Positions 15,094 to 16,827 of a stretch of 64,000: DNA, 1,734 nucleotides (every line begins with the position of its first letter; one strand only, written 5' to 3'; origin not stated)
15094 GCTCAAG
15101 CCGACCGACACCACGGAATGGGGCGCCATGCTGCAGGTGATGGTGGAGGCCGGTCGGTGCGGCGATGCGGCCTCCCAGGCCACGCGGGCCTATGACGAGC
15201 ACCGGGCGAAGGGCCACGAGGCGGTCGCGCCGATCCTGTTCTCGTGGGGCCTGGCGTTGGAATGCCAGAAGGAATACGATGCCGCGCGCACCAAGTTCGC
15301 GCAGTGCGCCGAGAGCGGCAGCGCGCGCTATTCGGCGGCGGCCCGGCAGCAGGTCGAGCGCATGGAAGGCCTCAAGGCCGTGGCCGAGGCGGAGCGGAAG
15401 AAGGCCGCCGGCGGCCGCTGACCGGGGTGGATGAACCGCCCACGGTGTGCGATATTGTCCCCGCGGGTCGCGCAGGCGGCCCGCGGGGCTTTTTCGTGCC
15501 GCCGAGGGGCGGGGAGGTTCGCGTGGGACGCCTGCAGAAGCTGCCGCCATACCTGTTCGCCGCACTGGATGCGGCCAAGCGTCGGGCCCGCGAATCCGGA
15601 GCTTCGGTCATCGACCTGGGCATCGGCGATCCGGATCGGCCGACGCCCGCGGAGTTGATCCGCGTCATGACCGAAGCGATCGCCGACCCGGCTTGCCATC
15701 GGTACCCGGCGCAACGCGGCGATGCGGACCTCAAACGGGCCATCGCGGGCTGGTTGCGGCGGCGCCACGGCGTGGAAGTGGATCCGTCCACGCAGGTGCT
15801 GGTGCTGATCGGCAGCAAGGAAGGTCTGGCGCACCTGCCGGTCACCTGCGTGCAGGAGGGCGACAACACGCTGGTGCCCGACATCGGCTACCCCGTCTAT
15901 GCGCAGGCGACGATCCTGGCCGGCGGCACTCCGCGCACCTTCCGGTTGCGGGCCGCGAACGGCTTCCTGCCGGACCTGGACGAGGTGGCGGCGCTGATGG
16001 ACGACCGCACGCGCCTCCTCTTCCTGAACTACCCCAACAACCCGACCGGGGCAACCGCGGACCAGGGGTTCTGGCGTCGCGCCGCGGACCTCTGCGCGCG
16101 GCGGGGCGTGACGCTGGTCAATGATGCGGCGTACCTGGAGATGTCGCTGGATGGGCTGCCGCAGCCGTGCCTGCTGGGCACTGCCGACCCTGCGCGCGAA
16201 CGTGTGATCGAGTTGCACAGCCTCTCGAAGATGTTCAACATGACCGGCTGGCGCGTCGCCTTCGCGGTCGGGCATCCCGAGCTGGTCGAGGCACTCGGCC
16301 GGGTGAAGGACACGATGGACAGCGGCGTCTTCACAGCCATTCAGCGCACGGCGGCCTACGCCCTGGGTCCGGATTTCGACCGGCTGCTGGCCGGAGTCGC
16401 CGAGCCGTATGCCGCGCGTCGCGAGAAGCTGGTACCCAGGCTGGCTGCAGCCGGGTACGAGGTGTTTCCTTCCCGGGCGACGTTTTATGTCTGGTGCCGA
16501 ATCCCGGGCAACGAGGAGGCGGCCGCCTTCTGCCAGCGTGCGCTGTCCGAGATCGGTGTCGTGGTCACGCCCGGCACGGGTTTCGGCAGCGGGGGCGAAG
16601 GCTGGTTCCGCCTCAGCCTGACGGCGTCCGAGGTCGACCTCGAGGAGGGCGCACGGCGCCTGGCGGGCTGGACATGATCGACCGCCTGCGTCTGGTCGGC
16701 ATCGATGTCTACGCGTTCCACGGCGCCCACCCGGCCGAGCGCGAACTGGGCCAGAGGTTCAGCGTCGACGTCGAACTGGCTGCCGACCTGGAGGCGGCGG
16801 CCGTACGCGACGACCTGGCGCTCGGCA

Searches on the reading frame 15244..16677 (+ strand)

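Call 3: search_protein_families(library=ncbifam, proteins=[window:15244-16677:+], max_evalue=0.01)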
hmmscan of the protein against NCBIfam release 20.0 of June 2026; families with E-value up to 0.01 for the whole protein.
window:15244-16677:+ (477 aa): 68 families (the best 25 are shown)
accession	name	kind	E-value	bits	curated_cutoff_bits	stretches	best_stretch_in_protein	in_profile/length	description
NF006756.0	PRK09276.1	subfamily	7e-133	443.3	507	1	96-474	7-383/387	LL-diaminopimelate aminotransferase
TIGR03540.1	DapC_direct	equivalog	9.3e-132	439.5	593.25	1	96-474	5-381/383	LL-diaminopimelate aminotransferase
NF004611.0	PRK05942.1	equivalog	5.1e-100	335.2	628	1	93-473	8-386/394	aspartate aminotransferase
NF005977.0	PRK08068.1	subfamily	2.6e-98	329.8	494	1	96-474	8-384/391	transaminase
NF005613.0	PRK07366.1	equivalog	5.5e-96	321.9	486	1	96-474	6-385/391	LL-diaminopimelate aminotransferase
NF006604.0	PRK09148.1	equivalog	2e-89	300.4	648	1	96-473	7-385/406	LL-diaminopimelate aminotransferase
NF006033.0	PRK08175.1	equivalog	7.1e-87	292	647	1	92-463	8-380/407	alanine transaminase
NF005815.0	PRK07681.1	equivalog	2.7e-82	276.9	545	1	96-473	8-382/399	LL-diaminopimelate aminotransferase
NF006387.0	PRK08636.1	equivalog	5.9e-81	272.5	675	1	91-472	4-393/403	LL-diaminopimelate aminotransferase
NF004937.0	PRK06290.1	equivalog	2.6e-77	260.3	585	1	103-426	25-346/410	LL-diaminopimelate aminotransferase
NF041364.1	GntC_guanitoxin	equivalog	6.4e-73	245.7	415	1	123-474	1-354/356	guanitoxin biosynthesis PLP-dependent (S)-gamma-hydroxy-L-arginine cyclodehydratase GntC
TIGR03537.1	DapC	equivalog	2.3e-72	243.9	453.6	1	122-469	2-343/350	succinyldiaminopimelate transaminase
NF005855.0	PRK07777.1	equivalog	2.4e-58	198.3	553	1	93-475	6-386/391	pyridoxal phosphate-dependent aminotransferase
TIGR03539.1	DapC_actino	equivalog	3.3e-57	194.1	355.65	1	100-473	1-356/357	succinyldiaminopimelate transaminase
NF004770.0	PRK06108.1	subfamily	1.4e-55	188.8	422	1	121-476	37-391/396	pyridoxal phosphate-dependent aminotransferase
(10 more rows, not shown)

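Call 4: search_protein_families(library=pfam, proteins=[window:15244-16677:+], max_evalue=0.01)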
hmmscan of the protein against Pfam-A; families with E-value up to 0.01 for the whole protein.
window:15244-16677:+ (477 aa): 1 family
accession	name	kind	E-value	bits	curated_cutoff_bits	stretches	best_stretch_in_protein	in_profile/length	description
PF00155.27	Aminotran_1_2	-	6.6e-63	213.5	19.7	1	121-473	2-361/361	Aminotransferase class I and II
